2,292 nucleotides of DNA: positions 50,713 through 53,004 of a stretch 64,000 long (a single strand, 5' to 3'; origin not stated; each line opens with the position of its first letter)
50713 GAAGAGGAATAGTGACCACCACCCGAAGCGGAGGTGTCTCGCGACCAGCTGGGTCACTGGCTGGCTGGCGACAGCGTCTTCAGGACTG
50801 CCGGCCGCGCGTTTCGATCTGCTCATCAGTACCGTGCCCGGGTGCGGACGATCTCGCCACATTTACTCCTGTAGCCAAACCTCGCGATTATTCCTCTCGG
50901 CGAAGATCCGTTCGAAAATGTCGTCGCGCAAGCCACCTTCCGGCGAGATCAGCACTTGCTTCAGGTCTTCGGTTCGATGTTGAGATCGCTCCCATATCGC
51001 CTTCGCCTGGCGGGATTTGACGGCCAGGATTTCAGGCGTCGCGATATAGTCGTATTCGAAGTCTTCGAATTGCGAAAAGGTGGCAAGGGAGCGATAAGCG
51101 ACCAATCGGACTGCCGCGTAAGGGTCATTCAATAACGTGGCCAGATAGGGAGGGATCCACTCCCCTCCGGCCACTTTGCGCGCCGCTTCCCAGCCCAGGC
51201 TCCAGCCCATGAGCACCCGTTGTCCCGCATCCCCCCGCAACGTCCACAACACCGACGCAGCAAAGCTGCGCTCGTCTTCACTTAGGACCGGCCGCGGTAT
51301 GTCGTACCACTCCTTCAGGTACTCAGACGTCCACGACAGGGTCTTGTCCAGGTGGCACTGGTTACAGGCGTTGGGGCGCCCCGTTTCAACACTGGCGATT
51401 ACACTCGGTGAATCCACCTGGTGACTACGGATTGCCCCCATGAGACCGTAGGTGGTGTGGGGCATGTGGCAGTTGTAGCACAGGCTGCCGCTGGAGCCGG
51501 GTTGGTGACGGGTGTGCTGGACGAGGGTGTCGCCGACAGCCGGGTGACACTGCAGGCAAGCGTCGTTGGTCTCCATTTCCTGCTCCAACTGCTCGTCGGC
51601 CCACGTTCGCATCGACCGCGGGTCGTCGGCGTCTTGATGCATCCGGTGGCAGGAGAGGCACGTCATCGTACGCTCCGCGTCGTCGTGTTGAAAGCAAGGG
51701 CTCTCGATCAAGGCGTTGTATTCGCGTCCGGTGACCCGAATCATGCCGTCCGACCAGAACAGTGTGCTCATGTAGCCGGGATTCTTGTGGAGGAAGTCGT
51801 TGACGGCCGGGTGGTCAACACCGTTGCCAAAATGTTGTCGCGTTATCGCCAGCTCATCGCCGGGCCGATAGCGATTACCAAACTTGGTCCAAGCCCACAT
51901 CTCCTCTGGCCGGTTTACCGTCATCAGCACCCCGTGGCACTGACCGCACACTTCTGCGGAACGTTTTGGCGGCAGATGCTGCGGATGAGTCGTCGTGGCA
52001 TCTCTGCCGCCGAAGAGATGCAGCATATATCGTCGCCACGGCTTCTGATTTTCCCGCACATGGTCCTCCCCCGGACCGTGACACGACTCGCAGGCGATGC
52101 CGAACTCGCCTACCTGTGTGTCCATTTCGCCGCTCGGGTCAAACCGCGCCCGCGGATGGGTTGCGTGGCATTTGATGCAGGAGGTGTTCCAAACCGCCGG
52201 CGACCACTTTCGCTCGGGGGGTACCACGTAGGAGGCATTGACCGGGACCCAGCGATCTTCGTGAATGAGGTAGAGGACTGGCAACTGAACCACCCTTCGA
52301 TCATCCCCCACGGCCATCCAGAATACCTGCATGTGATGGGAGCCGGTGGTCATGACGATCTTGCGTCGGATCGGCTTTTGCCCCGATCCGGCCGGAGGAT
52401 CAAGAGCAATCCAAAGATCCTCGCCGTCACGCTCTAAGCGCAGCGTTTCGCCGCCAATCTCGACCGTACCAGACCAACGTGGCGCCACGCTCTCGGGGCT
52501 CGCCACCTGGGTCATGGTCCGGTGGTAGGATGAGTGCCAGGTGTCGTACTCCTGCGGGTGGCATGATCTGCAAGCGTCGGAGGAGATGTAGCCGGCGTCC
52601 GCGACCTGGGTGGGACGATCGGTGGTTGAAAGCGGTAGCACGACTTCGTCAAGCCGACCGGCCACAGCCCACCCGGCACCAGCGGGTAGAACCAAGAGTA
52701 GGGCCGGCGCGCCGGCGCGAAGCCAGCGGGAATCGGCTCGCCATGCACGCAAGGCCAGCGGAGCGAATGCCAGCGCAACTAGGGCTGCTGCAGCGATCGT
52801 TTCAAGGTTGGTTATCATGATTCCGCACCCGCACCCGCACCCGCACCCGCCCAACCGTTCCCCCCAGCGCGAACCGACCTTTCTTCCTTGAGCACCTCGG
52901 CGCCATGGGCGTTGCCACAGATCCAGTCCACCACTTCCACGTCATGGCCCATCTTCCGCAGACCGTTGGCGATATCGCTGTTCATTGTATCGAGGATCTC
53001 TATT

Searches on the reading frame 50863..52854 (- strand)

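Call 101: search_protein_families(library=pfam, proteins=[window:50863-52854:-], max_evalue=0.001)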
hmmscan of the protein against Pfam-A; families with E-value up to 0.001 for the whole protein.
window:50863-52854:- (663 aa): 6 families
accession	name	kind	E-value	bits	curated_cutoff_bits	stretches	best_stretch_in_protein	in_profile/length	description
PF09699.15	Paired_CXXCH_1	-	4.2e-08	33.2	20.6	0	397-439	7-38/41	Doubled CXXCH motif (Paired_CXXCH_1)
PF14522.11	Cytochrome_C7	-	6.7e-08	32.7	24.8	0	425-501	7-66/67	Cytochrome c7 and related cytochrome c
PF22113.1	Mtrc-MtrF_II-IV_dom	-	9.1e-08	32.3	30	0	221-308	4-89/176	Outer membrane cytochrome MtrC/MtrF-like, domains II/IV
PF13435.11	Cytochrome_C554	-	1.5e-07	32.7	20.8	0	223-260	48-84/84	Cytochrome c554 and c-prime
PF14537.11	Cytochrom_c3_2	-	7.2e-07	30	25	1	224-307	7-78/79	Cytochrome c3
PF02335.20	Cytochrom_C552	-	0.00069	19.1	24.1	1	454-504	242-285/438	Cytochrome c552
